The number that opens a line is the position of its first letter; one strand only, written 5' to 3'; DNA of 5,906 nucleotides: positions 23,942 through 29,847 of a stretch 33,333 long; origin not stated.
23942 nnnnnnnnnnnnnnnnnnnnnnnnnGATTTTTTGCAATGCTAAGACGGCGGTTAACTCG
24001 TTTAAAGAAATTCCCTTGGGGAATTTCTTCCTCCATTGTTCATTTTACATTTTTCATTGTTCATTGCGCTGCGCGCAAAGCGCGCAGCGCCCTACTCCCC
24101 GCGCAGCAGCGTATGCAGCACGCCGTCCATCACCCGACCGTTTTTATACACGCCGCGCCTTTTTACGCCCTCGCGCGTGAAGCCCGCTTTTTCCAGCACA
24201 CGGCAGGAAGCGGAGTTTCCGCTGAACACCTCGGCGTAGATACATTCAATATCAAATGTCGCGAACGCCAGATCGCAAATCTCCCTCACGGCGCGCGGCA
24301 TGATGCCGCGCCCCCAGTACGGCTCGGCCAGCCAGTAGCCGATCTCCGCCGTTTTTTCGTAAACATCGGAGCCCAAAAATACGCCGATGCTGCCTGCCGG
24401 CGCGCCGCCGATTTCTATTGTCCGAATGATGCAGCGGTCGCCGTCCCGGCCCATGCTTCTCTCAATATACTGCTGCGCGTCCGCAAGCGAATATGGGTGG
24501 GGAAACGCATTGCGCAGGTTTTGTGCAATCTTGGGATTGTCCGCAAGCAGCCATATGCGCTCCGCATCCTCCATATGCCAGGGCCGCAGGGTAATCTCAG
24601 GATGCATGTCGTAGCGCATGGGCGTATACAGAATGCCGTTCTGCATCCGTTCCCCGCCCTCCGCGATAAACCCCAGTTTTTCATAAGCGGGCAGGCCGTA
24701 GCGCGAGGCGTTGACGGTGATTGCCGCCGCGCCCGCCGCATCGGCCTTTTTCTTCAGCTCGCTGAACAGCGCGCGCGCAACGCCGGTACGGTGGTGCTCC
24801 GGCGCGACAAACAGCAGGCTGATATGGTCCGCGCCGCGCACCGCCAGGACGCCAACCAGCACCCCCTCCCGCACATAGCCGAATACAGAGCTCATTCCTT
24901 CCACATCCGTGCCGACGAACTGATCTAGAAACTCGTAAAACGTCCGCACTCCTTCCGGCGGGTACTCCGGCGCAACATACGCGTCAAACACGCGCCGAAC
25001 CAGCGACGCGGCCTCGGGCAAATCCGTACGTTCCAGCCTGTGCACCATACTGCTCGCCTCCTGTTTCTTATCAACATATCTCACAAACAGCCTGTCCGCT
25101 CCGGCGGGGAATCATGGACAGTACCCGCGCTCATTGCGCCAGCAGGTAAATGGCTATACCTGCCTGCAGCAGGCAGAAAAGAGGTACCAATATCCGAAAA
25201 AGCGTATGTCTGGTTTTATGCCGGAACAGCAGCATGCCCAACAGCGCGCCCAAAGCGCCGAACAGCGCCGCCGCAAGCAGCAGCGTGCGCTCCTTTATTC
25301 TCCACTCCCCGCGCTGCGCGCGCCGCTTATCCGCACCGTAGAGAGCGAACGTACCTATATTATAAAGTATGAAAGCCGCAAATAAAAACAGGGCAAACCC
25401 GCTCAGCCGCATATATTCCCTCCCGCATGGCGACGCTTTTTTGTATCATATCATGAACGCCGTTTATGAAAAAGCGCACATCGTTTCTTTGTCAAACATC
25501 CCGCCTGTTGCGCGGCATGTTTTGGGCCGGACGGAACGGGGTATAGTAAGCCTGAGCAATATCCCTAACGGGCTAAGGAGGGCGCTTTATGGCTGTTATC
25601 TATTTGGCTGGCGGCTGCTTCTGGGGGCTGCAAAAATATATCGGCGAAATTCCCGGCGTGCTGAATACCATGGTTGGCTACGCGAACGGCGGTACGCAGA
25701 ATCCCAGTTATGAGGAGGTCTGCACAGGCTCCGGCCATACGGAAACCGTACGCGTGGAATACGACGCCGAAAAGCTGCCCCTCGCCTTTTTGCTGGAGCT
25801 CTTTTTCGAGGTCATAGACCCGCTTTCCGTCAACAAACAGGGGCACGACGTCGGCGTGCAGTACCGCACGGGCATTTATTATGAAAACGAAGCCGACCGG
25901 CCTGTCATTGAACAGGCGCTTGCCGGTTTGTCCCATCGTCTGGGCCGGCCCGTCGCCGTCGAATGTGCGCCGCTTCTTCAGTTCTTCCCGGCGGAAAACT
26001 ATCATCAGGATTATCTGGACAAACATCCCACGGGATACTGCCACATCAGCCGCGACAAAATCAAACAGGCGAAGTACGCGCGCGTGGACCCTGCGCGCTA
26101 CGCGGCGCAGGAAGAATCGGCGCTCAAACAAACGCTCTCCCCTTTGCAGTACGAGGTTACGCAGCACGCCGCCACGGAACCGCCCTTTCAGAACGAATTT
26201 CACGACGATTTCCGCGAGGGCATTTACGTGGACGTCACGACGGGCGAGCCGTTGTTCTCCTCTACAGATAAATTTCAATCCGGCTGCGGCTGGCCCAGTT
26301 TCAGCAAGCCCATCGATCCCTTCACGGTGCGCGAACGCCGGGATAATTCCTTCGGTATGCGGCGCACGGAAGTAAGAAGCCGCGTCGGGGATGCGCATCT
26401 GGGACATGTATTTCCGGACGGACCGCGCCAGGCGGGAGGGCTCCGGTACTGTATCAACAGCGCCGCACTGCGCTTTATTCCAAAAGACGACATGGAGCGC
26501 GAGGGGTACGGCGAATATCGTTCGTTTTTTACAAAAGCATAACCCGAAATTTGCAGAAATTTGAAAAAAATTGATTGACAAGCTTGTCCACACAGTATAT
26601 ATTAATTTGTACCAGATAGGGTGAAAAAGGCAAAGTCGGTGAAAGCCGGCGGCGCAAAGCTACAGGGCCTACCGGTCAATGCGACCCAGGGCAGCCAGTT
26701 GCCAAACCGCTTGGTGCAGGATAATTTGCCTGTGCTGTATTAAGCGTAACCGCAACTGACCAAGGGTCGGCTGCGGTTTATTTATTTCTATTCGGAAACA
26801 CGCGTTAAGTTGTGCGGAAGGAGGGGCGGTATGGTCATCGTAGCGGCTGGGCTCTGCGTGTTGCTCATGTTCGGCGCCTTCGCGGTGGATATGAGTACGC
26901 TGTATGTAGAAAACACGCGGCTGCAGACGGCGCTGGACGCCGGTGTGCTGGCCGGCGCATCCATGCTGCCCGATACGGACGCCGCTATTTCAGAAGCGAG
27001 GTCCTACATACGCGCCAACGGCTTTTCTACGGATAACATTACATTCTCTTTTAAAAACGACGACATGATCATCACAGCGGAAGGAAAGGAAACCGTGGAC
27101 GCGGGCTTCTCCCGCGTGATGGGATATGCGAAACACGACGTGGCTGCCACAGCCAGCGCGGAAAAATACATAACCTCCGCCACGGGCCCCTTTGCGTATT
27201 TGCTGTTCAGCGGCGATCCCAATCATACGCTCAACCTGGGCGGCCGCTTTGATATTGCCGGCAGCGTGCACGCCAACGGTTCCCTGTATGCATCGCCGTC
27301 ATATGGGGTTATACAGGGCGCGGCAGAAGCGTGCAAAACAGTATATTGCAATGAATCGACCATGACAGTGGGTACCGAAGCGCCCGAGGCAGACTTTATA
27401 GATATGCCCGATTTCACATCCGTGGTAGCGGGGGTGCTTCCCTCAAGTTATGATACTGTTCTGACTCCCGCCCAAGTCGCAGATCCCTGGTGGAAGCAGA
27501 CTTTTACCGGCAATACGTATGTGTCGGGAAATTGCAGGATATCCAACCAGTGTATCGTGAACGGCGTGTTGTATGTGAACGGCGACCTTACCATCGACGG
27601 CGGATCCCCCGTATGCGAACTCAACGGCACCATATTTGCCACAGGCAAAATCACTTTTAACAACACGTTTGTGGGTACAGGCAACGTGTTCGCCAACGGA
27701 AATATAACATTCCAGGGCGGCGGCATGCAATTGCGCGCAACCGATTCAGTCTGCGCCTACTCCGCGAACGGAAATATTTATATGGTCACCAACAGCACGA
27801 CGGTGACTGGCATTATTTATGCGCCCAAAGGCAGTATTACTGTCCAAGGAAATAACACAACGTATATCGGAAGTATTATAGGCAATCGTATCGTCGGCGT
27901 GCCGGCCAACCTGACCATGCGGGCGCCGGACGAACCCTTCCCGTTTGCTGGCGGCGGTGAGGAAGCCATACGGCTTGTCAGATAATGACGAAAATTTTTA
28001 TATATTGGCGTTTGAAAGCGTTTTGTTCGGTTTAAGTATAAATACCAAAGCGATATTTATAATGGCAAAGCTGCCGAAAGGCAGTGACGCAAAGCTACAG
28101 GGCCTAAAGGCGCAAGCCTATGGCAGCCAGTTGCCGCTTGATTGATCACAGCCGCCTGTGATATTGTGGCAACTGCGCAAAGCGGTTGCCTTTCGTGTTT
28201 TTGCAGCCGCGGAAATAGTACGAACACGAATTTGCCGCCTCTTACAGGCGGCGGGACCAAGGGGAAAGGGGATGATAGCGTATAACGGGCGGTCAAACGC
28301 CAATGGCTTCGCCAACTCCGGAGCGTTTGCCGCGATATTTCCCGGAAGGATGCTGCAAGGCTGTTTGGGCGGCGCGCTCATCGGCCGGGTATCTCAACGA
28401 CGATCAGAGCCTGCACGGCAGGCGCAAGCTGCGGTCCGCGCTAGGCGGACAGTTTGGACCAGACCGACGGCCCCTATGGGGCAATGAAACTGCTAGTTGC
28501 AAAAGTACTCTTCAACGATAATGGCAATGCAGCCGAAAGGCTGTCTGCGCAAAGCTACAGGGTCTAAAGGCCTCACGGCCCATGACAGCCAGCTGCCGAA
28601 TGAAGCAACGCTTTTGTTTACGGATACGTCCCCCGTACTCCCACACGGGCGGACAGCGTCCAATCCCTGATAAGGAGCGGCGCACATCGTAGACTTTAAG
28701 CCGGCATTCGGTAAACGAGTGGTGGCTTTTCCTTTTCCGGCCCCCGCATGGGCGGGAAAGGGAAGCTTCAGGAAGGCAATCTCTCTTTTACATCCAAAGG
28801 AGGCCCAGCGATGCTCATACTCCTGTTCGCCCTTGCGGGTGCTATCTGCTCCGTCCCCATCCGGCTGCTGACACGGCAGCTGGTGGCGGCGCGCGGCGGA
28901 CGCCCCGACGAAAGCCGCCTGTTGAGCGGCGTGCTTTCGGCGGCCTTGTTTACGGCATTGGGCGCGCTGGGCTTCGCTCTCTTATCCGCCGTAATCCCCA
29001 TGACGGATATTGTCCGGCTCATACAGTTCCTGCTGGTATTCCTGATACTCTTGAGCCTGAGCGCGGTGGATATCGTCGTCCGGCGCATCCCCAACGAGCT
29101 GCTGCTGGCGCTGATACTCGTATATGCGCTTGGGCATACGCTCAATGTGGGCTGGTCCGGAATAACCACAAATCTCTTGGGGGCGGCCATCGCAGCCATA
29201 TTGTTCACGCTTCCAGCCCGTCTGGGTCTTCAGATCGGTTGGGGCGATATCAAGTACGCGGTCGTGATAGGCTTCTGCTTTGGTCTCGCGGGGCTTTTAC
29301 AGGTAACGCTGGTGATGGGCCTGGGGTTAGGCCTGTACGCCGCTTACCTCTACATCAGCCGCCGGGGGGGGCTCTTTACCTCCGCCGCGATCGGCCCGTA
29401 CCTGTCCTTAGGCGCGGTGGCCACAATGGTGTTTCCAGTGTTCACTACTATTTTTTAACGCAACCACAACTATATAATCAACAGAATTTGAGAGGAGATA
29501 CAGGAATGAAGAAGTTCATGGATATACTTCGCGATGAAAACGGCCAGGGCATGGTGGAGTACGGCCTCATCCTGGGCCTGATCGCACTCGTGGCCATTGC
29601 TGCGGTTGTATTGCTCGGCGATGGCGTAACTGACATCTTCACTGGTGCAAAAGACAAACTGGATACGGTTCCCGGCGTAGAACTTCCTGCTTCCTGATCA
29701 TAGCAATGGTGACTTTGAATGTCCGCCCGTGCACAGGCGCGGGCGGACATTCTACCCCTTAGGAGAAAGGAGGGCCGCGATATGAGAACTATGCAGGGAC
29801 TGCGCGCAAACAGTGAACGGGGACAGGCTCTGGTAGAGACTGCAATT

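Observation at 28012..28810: Two GEMM-I c-di-GMP aptamers apparently in series on one ~750-nt leader ahead of the tadV-flp-tadE-cpaB-tadZ-tadA operon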

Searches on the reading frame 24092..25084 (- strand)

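Call 42: search_protein_families(library=pfam, proteins=[window:24092-25084:-], max_evalue=0.00001)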
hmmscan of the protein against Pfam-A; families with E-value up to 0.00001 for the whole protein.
window:24092-25084:- (330 aa): 5 families
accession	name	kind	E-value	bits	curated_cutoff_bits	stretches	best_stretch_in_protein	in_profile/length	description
PF13673.13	Acetyltransf_10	-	1.2e-30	106.6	23.6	1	37-158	1-126/128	Acetyltransferase (GNAT) domain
PF13302.13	Acetyltransf_3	-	8.5e-27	95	25.4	1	164-303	2-138/138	Acetyltransferase (GNAT) domain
PF00583.31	Acetyltransf_1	-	2.1e-24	86.4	20.7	2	188-302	6-116/116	Acetyltransferase (GNAT) family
PF13508.13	Acetyltransf_7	-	2.3e-10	41.1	27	1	67-140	5-83/84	Acetyltransferase (GNAT) domain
PF13420.13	Acetyltransf_4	-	1.6e-06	28.7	24.3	0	240-321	70-153/155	Acetyltransferase (GNAT) domain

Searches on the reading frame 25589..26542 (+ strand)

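Call 11: search_protein_families(library=pfam, proteins=[window:25589-26542:+], max_evalue=0.01)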
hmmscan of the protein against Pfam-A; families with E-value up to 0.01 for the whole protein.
window:25589-26542:+ (317 aa): 2 families
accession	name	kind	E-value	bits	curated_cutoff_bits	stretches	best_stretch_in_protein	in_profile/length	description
PF01625.27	PMSR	-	3.3e-56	190.2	23.7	1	4-152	2-153/153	Peptide methionine sulfoxide reductase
PF01641.26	SelR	-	2.2e-47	160.3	24.9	1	183-298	1-116/116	SelR domain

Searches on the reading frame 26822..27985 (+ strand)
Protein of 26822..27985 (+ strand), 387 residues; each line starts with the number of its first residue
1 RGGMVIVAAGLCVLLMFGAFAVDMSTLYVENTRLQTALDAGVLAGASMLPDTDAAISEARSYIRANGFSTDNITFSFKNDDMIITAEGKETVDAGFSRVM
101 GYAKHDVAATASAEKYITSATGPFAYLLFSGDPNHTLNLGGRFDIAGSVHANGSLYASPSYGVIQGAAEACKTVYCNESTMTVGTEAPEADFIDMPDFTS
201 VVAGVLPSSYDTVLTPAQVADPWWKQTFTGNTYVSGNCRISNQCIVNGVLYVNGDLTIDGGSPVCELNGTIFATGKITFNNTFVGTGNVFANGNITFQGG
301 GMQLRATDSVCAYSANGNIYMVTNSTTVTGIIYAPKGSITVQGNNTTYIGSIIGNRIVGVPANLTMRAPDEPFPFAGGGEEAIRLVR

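Call 11: search_protein_families(library=pfam, proteins=[window:26822-27985:+], max_evalue=0.01)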
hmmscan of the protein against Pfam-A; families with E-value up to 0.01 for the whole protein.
window:26822-27985:+ (387 aa): 2 families
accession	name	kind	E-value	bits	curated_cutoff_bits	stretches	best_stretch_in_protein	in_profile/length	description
PF13400.11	Tad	-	8.4e-11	42.5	22.3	1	2-47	1-46/47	Putative Flp pilus-assembly TadE/G-like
PF23981.1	DUF7305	-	1.2e-07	32.3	27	1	243-357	43-168/185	Domain of unknown function (DUF7305)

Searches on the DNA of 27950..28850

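Call 33: search_rna_families(source=window, start=27950, end=28850, threshold=evalue, max_evalue=1)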
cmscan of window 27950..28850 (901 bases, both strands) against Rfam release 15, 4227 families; matches with E-value up to 1: 3.
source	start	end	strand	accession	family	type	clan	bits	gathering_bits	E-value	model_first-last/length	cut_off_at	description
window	28054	28138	+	RF01051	c-di-GMP-I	Cis-reg; riboswitch;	CL00126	80.6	35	4e-16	1-87/87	no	c-di-GMP-I riboswitch aptamer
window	28513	28600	+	RF01051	c-di-GMP-I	Cis-reg; riboswitch;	CL00126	70.2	35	1.4e-13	1-87/87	no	c-di-GMP-I riboswitch aptamer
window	28713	28782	+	RF00646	mir-204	Gene; miRNA;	-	15.5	48.4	0.96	1-89/89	no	mir-204 microRNA precursor family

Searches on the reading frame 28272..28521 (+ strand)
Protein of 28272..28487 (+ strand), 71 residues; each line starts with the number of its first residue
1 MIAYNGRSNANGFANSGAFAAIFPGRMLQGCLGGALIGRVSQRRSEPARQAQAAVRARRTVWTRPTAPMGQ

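Call 11: search_protein_families(library=pfam, proteins=[window:28272-28487:+, window:28303-28521:+], max_evalue=0.01)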
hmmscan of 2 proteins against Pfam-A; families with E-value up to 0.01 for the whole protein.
window:28272-28487:+ (71 aa): 0 families

window:28303-28521:+ (72 aa): 0 families

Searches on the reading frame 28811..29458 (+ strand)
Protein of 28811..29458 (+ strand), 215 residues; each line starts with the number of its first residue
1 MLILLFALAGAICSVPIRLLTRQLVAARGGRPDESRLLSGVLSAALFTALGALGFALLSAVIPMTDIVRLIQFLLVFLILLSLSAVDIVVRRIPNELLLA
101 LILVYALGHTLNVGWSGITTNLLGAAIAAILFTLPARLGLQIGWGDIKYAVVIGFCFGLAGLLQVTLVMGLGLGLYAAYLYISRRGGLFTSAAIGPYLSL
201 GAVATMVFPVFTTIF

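Call 11: search_protein_families(library=pfam, proteins=[window:28811-29458:+], max_evalue=0.01)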
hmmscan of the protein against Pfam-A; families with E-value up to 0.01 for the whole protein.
window:28811-29458:+ (215 aa): 1 family
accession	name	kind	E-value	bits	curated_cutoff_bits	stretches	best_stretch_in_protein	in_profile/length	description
PF01478.23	Peptidase_A24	-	6.9e-10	39.8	26.5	1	75-176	2-102/104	Type IV leader peptidase family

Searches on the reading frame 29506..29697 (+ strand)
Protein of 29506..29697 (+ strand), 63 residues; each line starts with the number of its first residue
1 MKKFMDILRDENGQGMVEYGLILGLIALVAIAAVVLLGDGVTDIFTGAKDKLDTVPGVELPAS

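Call 11: search_protein_families(library=pfam, proteins=[window:29506-29697:+], max_evalue=0.01)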
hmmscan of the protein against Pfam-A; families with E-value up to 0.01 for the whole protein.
window:29506-29697:+ (63 aa): 1 family
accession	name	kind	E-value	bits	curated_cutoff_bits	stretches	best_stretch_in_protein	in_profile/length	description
PF04964.19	Flp_Fap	-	1.5e-08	34.7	32.2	1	8-50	2-44/46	Flp/Fap pilin component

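Call 47: find_encoding_contigs(protein=window:29506-29697:+, flank=3500, max_places=10)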
Protein window:29506-29697:+ (63 aa): 8 contigs read that carry it; 5 places shown.
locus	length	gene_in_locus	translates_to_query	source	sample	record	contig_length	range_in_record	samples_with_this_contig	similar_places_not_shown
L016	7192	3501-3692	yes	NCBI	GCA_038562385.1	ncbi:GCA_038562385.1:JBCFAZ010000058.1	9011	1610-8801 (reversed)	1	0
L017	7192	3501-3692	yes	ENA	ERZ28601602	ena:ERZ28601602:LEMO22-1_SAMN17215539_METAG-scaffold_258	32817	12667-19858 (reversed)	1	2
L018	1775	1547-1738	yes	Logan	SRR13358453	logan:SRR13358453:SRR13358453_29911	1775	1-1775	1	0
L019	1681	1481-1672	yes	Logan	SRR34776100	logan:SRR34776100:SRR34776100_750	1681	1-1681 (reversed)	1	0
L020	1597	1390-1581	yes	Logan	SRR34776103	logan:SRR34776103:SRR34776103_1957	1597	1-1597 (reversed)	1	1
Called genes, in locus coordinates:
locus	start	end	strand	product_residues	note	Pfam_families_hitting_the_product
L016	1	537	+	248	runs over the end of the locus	PF01625:PMSR, PF01641:SelR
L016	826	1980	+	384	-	PF13400:Tad, PF23981:DUF7305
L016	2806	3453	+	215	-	PF01478:Peptidase_A24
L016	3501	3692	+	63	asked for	PF04964:Flp_Fap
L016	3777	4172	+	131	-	PF07811:TadE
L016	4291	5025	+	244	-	PF16976:RcpC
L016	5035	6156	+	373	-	PF00142:Fer4_NifH (weak), PF01656:CbiA, PF06564:CBP_BcsQ (weak), PF09140:MipZ, PF10609:ParA, PF13614:AAA_31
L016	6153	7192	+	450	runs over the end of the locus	PF00437:T2SSE, PF27713:UCP018868 (weak)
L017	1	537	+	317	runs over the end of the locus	PF01625:PMSR, PF01641:SelR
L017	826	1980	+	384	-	PF13400:Tad, PF23981:DUF7305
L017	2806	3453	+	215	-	PF01478:Peptidase_A24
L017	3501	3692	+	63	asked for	PF04964:Flp_Fap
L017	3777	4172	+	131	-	PF07811:TadE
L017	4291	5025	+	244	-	PF16976:RcpC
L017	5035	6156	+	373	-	PF00142:Fer4_NifH (weak), PF01656:CbiA, PF06564:CBP_BcsQ (weak), PF09140:MipZ, PF10609:ParA, PF13614:AAA_31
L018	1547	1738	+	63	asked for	PF04964:Flp_Fap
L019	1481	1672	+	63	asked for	PF04964:Flp_Fap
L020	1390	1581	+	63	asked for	PF04964:Flp_Fap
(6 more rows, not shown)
